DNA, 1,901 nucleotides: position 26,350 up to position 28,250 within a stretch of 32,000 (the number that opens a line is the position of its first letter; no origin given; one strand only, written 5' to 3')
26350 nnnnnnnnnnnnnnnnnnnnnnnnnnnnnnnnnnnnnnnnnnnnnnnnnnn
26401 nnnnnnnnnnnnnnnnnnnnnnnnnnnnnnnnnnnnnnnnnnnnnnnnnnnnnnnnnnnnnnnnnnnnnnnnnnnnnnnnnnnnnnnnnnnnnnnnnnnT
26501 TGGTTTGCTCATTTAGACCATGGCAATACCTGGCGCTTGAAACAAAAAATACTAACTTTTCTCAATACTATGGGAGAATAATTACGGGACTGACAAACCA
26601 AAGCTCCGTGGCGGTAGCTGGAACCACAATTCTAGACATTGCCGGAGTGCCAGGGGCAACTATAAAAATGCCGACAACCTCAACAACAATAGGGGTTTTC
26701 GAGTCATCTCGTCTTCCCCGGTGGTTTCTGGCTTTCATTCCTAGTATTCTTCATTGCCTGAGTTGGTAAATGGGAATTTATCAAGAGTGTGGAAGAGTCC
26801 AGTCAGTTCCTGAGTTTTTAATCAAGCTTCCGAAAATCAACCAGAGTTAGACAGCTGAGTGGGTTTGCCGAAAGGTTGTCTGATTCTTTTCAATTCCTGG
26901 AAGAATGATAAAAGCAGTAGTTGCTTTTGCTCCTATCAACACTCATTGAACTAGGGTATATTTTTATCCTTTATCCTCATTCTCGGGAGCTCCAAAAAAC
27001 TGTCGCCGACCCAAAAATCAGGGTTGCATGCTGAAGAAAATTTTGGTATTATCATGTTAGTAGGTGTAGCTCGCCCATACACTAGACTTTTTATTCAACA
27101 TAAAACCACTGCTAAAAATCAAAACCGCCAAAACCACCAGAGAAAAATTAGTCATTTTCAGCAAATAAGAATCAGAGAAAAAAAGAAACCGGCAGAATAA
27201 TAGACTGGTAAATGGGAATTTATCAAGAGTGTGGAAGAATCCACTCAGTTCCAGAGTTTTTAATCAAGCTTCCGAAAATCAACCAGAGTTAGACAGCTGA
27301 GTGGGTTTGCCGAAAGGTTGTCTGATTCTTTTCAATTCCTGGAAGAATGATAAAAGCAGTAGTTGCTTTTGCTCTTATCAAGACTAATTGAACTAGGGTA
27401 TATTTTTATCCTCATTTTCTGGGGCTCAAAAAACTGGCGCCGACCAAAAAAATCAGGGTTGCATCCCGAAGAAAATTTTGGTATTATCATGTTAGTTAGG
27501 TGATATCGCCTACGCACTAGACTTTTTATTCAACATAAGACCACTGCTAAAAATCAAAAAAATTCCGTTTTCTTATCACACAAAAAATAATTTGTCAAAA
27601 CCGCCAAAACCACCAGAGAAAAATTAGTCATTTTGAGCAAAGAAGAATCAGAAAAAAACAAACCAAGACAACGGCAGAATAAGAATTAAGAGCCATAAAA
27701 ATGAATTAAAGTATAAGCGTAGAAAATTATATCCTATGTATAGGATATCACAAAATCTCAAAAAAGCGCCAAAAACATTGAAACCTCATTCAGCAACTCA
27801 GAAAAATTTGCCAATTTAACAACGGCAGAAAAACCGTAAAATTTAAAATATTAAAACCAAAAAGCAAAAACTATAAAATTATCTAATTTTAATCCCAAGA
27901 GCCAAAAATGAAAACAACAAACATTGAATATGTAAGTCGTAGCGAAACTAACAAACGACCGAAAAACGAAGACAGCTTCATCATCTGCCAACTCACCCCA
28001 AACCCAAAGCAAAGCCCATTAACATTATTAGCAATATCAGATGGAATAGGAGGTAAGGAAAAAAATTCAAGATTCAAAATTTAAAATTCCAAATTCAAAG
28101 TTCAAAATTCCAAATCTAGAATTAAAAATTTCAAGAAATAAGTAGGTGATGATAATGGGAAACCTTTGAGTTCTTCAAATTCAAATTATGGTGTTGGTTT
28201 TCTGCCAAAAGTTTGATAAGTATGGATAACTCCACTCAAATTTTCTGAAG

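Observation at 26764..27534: Dispersed promoter-plus-box module present about 8 times in 18 kb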

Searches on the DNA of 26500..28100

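Call 22: search_rna_families(source=window, start=26500, end=28100, threshold=evalue, max_evalue=10)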
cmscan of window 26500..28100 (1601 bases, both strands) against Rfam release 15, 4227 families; matches with E-value up to 10: 6.
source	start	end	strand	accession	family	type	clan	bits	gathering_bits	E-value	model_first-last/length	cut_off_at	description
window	26818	26883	-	RF03996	mir-3012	Gene; miRNA;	-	17.8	90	6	1-68/68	no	mir-3012 microRNA precursor family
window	27260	27325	-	RF03996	mir-3012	Gene; miRNA;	-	17.8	90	6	1-68/68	no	mir-3012 microRNA precursor family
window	28037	28096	-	RF00145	snoZ105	Gene; snRNA; snoRNA; CD-box;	-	17.7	45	8.2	1-72/72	no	Small nucleolar RNA Z105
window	27725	27752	-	RF04089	mir-753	Gene; miRNA;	-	16.7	62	8.2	18-45/62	no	mir-753 microRNA precursor family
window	27520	27565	-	RF00604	SNORD88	Gene; snRNA; snoRNA; CD-box;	CL00071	15.7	46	5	1-91/91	no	Small nucleolar RNA SNORD88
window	26733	26788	-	RF01142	sR19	Gene; snRNA; snoRNA; CD-box;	-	12.5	45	5.5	1-63/63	no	Small nucleolar RNA sR19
